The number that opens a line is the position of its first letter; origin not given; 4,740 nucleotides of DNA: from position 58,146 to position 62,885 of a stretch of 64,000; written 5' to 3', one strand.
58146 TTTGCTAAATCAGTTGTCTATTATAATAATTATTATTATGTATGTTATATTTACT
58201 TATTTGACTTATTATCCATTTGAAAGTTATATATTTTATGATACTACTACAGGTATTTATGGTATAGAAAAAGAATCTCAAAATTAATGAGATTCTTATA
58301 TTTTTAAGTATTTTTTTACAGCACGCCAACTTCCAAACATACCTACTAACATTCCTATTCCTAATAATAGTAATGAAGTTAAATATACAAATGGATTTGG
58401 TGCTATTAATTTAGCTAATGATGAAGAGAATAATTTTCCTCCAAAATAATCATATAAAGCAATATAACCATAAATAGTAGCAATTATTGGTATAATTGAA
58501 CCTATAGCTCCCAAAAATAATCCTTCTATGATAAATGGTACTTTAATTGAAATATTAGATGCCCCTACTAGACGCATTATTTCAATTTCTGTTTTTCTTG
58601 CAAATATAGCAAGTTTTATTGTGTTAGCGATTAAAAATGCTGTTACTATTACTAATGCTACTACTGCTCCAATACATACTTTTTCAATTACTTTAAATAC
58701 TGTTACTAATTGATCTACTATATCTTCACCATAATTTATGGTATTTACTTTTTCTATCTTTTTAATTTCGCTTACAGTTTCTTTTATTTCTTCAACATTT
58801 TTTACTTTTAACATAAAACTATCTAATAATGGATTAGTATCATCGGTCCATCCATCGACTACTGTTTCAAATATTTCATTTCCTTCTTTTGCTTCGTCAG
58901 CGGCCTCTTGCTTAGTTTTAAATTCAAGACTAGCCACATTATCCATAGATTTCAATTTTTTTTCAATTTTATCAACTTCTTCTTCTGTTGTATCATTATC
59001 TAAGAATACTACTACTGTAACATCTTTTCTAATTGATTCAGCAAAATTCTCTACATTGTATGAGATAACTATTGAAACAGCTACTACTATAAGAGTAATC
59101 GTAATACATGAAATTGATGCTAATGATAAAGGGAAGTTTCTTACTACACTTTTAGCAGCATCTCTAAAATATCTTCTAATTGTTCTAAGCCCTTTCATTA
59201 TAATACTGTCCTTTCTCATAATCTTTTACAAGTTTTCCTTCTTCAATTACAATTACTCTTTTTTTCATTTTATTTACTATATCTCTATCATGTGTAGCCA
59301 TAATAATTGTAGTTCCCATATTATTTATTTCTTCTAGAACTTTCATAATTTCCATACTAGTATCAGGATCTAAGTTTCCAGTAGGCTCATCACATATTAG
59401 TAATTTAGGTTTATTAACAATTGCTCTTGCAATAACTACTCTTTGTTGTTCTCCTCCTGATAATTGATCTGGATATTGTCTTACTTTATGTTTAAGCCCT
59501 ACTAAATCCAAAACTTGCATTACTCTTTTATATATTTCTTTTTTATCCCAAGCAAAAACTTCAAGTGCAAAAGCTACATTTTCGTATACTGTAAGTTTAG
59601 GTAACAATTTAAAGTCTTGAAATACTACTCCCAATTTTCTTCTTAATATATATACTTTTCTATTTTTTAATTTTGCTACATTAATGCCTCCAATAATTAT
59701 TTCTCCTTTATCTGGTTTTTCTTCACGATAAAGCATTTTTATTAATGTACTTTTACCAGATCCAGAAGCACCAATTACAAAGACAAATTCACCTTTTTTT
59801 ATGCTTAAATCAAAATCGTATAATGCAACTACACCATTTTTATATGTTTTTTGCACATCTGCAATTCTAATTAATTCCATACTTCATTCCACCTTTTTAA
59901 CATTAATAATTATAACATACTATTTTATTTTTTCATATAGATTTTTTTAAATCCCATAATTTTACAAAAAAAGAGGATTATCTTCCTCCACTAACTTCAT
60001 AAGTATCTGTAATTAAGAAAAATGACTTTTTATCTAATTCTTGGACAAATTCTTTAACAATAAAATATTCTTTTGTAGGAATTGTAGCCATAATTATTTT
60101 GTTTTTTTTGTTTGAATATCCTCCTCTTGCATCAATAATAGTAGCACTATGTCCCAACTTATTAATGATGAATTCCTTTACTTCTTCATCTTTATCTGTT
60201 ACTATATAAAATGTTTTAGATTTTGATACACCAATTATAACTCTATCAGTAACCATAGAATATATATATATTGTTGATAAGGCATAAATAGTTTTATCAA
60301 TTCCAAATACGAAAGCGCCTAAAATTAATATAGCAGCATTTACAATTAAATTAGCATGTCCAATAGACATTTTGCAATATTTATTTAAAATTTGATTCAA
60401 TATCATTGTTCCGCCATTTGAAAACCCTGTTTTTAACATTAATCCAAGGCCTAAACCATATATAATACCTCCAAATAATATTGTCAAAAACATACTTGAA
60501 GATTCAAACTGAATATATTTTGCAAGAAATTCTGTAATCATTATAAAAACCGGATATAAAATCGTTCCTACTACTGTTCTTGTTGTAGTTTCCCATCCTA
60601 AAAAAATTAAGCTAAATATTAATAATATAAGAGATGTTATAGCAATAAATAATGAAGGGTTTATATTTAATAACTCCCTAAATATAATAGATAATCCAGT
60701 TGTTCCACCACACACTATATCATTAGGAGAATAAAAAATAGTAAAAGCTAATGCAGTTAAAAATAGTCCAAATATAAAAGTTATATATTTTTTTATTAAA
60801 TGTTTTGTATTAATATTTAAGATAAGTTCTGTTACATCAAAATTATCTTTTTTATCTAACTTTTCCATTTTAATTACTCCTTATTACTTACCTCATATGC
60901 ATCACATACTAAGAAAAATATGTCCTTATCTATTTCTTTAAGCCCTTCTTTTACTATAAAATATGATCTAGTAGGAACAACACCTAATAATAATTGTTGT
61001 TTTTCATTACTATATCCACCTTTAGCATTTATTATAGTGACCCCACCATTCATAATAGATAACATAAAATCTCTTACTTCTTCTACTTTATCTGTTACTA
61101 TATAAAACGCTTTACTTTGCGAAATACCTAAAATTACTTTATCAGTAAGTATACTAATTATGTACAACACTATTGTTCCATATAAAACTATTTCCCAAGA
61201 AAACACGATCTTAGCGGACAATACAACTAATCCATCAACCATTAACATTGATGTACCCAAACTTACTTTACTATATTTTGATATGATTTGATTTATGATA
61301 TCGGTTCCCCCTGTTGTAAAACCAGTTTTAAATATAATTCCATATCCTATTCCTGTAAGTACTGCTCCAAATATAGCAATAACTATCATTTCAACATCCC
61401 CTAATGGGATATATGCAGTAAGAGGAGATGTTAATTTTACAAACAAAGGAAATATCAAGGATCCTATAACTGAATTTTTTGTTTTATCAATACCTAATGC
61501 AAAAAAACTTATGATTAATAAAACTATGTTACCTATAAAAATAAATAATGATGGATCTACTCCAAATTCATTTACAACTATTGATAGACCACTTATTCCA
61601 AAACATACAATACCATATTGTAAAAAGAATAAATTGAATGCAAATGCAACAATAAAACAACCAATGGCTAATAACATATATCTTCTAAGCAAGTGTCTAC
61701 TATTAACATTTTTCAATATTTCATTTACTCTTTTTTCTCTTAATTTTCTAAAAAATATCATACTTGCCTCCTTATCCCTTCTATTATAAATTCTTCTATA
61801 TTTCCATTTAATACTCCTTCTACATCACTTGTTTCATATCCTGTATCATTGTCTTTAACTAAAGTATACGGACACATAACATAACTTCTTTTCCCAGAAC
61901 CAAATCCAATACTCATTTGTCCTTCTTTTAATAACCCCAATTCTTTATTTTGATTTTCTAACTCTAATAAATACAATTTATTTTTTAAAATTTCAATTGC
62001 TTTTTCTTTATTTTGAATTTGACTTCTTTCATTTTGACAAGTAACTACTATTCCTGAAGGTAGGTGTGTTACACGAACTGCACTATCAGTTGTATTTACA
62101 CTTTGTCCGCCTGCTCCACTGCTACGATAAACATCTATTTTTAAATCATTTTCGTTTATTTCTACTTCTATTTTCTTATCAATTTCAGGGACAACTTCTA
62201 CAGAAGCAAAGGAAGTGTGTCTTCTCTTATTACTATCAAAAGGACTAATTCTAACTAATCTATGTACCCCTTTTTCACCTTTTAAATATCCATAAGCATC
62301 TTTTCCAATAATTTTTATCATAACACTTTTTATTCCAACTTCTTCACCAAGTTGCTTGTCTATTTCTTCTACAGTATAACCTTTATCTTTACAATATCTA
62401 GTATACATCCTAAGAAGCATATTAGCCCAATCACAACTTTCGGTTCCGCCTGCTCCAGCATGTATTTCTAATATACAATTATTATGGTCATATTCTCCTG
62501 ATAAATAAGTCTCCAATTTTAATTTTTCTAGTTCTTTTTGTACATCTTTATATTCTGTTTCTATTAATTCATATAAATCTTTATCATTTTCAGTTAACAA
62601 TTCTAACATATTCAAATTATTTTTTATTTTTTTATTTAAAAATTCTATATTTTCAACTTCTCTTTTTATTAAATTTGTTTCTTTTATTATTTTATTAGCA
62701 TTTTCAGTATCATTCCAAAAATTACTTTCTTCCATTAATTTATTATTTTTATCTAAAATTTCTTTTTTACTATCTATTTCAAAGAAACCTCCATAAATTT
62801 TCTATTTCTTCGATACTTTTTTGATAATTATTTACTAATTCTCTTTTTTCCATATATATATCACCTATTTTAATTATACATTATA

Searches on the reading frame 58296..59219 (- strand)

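Call 69: search_protein_families(library=pfam, proteins=[window:58296-59219:-], max_evalue=1e-8)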
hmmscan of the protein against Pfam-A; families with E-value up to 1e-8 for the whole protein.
window:58296-59219:- (307 aa): 2 families
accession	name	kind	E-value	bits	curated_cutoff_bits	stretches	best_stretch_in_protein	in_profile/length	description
PF18075.7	FtsX_ECD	-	9.4e-21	74.7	23.5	1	67-160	1-95/96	FtsX extracellular domain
PF02687.27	FtsX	-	3.8e-11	43.5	25.5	1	185-306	3-117/120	FtsX-like permease C-terminal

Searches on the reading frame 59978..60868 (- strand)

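Call 69: search_protein_families(library=pfam, proteins=[window:59978-60868:-], max_evalue=1e-8)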
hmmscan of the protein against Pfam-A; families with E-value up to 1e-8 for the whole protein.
window:59978-60868:- (296 aa): 2 families
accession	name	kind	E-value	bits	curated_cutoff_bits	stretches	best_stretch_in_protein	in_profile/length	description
PF02588.21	YitT_membrane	-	1e-49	169.2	24.3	1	28-234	2-204/205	Uncharacterised 5xTM membrane BCR, YitT family COG1284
PF10035.14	DUF2179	-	7.3e-15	55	22.8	1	240-294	1-55/55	Uncharacterized protein conserved in bacteria (DUF2179)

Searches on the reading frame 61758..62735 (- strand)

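Call 69: search_protein_families(library=pfam, proteins=[window:61758-62735:-], max_evalue=1e-8)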
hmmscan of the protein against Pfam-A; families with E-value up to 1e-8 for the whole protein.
window:61758-62735:- (325 aa): 2 families
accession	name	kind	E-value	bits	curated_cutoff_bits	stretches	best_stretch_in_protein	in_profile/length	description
PF03462.23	PCRF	-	3e-59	200.6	24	1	1-179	12-194/194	PCRF domain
PF00472.26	RF-1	-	5.3e-38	130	35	1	188-296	2-115/116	RF-1 domain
